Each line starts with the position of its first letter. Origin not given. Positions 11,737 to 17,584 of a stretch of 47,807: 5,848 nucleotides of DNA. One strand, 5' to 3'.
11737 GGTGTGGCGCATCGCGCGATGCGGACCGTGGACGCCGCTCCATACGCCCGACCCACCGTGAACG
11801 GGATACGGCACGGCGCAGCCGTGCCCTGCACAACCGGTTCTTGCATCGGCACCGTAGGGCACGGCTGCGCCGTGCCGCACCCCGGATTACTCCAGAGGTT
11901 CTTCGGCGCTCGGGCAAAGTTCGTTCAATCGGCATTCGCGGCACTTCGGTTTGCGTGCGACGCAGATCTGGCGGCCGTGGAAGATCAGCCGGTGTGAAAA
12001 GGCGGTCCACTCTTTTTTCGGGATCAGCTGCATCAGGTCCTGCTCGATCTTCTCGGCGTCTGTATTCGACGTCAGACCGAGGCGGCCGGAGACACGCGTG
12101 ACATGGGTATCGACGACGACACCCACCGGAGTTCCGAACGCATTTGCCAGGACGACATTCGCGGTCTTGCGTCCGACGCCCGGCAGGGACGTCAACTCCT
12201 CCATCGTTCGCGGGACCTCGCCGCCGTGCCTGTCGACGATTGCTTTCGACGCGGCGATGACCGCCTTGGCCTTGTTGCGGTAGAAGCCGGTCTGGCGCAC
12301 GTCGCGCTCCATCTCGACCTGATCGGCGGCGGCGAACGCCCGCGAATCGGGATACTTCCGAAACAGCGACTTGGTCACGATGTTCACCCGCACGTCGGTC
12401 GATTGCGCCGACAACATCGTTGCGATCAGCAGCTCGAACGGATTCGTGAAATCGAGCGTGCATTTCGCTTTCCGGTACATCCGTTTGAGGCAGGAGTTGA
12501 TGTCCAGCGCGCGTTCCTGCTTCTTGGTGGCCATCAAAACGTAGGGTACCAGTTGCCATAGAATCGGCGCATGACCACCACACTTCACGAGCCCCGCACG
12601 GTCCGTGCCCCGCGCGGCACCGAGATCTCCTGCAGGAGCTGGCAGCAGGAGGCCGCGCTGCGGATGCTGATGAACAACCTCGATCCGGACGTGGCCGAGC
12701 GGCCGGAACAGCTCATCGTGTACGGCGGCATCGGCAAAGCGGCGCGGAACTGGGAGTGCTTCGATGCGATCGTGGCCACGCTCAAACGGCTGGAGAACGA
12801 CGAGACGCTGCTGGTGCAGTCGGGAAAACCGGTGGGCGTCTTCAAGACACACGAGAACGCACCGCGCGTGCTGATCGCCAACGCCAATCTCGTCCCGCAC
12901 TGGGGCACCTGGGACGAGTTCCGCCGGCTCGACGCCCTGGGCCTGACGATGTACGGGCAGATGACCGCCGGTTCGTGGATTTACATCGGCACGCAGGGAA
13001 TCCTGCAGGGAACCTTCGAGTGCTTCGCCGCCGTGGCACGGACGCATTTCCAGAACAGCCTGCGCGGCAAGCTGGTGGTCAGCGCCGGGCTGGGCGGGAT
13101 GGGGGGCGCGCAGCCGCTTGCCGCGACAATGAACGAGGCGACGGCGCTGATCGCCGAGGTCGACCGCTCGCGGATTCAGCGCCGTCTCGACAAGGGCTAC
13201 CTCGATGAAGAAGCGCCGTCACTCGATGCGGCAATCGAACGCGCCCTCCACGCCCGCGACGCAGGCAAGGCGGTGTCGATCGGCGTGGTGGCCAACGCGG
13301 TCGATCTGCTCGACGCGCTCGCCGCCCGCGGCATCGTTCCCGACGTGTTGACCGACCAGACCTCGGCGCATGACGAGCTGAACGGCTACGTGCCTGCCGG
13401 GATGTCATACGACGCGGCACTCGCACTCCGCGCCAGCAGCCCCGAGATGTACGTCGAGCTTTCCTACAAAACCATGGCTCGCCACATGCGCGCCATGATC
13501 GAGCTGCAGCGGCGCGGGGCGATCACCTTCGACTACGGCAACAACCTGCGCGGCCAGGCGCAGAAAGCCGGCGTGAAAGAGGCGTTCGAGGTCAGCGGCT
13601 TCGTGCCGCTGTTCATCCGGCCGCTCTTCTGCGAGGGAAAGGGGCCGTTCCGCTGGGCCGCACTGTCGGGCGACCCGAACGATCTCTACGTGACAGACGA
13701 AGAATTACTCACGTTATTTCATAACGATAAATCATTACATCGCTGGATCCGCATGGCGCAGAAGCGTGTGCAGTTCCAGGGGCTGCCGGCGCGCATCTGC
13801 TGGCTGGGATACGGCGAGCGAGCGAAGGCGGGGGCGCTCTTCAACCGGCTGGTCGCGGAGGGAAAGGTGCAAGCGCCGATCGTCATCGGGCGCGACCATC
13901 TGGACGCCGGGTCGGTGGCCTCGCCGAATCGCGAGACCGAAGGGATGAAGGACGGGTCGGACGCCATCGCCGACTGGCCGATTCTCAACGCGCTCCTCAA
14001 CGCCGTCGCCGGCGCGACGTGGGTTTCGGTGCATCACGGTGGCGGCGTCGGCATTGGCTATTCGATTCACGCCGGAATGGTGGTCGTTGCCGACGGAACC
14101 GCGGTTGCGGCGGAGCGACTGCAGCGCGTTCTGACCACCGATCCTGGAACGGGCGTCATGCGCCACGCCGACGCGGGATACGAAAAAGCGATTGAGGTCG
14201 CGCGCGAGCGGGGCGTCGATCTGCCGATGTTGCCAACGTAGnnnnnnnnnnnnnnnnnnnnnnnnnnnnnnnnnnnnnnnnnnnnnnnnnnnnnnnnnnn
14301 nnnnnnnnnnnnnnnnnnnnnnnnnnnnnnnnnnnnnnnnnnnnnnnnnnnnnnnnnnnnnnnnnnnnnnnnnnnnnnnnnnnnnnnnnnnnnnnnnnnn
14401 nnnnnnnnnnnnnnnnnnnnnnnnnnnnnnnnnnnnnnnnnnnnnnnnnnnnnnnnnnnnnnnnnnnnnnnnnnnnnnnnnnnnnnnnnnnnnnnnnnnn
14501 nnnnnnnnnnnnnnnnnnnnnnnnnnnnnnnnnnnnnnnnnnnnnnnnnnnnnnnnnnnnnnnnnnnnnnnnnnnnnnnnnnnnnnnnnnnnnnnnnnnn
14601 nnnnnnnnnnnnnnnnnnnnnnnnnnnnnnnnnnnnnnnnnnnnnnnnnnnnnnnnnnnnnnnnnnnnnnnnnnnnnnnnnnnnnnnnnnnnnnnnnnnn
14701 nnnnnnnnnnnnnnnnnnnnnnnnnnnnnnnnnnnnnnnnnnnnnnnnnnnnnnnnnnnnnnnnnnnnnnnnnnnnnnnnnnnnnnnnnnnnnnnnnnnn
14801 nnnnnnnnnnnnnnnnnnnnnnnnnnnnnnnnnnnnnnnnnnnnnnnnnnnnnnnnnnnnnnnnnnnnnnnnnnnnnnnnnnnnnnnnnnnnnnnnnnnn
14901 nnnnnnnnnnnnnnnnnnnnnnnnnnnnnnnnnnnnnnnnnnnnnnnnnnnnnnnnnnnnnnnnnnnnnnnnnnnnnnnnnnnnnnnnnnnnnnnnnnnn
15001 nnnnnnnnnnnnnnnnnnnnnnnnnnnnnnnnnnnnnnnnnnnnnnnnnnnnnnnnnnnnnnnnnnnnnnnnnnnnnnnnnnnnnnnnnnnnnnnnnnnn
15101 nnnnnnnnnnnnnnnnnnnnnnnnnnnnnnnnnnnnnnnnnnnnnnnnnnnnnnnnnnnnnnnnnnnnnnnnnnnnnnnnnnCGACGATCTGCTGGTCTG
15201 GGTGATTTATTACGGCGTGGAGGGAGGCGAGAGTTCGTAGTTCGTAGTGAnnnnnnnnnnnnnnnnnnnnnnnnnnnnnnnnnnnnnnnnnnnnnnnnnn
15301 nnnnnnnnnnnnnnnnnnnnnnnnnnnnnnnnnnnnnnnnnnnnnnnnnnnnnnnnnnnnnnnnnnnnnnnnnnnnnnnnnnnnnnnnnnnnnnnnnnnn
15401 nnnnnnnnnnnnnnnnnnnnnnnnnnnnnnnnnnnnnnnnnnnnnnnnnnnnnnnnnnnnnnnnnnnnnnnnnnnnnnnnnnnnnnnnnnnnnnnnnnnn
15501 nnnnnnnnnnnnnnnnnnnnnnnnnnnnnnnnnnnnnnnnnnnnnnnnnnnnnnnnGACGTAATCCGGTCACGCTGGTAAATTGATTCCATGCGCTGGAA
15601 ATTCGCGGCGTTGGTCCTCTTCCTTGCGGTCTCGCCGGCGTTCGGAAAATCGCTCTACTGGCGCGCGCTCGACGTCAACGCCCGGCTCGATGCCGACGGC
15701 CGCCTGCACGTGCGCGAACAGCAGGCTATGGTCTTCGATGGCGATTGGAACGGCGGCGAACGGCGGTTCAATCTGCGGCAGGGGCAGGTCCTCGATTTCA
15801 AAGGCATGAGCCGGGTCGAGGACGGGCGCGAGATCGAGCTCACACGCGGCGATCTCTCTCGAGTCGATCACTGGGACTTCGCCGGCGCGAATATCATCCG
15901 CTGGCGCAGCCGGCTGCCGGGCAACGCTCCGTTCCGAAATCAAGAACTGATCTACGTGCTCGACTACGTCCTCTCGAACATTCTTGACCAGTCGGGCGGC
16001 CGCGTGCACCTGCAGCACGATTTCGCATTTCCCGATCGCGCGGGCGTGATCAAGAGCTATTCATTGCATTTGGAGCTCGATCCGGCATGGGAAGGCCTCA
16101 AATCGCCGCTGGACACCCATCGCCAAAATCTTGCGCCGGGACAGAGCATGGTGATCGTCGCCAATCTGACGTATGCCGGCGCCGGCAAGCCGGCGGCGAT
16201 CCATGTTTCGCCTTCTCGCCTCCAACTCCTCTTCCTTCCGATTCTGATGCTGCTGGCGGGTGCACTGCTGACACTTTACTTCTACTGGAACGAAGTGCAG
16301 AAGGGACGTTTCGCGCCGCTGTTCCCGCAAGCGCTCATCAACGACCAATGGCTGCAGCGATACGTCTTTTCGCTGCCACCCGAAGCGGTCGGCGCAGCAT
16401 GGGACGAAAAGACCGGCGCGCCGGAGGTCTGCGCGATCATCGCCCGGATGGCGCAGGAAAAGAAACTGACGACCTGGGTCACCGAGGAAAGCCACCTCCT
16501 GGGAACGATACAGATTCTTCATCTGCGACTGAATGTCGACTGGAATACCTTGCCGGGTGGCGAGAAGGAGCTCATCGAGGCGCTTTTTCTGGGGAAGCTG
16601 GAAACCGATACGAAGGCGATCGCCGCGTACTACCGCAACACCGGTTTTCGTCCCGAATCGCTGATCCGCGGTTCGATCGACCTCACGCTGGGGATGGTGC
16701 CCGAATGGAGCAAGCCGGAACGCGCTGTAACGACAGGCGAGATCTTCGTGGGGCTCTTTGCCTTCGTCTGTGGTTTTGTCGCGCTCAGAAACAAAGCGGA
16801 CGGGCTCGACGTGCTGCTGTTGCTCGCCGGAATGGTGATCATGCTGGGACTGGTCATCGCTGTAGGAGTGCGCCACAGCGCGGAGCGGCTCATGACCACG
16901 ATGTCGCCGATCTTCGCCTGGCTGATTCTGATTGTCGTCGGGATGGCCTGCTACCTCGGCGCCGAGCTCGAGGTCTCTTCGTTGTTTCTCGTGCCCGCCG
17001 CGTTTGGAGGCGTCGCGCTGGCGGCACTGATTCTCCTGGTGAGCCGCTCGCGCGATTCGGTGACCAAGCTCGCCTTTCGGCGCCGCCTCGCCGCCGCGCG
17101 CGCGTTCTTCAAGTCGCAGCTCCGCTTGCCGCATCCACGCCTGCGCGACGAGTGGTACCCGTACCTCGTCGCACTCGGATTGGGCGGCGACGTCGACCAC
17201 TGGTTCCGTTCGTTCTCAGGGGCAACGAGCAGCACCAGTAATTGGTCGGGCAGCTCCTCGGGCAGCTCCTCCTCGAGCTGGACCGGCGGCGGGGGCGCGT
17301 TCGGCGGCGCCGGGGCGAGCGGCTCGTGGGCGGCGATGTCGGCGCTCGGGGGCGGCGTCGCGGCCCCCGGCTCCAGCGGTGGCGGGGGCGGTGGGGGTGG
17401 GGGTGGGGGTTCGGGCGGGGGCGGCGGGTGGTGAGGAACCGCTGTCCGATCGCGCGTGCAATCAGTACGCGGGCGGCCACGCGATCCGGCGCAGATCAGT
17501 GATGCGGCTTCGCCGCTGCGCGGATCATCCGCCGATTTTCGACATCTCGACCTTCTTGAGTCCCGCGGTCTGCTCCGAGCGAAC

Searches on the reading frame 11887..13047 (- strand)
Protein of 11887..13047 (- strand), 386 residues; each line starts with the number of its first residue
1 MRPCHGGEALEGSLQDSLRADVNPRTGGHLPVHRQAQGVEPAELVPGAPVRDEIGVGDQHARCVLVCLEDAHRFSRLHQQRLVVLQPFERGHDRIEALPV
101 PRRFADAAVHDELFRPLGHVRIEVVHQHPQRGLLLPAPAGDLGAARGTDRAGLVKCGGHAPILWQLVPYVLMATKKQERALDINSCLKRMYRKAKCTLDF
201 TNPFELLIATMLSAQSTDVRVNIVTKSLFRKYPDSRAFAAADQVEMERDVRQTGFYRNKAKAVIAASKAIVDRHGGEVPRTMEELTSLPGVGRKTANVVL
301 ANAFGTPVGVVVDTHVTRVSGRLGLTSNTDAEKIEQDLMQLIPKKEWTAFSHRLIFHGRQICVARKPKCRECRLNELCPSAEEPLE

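Call 63: search_protein_families(library=pfam, proteins=[window:11887-13047:-])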
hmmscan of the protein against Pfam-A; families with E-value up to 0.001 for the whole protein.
window:11887-13047:- (386 aa): 2 families
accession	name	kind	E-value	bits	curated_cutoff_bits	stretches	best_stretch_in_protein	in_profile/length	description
PF00730.31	HhH-GPD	-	1.7e-22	80.2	26.2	1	208-344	1-108/108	HhH-GPD superfamily base excision DNA repair protein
PF00633.29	HHH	-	2e-10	40.4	24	1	273-301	1-29/30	Helix-hairpin-helix motif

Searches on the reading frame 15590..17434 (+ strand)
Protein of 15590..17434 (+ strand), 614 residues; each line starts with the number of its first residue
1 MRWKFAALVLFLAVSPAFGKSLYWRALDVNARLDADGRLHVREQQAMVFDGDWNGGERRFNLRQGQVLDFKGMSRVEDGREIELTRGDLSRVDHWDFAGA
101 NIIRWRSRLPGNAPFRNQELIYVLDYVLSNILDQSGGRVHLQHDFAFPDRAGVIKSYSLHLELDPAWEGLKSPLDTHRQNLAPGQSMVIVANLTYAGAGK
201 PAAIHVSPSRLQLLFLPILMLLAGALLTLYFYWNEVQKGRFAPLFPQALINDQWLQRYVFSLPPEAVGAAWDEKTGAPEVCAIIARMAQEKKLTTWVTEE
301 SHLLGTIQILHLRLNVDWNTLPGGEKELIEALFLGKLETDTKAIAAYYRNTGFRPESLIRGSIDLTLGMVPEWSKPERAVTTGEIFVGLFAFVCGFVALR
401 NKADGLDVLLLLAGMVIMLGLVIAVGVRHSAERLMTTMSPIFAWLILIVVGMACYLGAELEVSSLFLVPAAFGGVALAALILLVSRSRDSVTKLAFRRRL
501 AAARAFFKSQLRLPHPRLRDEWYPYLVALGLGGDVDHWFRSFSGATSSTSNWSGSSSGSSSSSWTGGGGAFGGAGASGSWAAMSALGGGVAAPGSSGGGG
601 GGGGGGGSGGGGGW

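Call 64: search_protein_families(library=pfam, proteins=[window:15590-17434:+])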
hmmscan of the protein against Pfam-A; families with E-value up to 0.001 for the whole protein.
window:15590-17434:+ (614 aa): 1 family
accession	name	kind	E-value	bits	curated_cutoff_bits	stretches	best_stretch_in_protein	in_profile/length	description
PF09972.14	DUF2207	-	1.8e-05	25.4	24.4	1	27-163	5-124/172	Predicted membrane protein (DUF2207) N-terminal domain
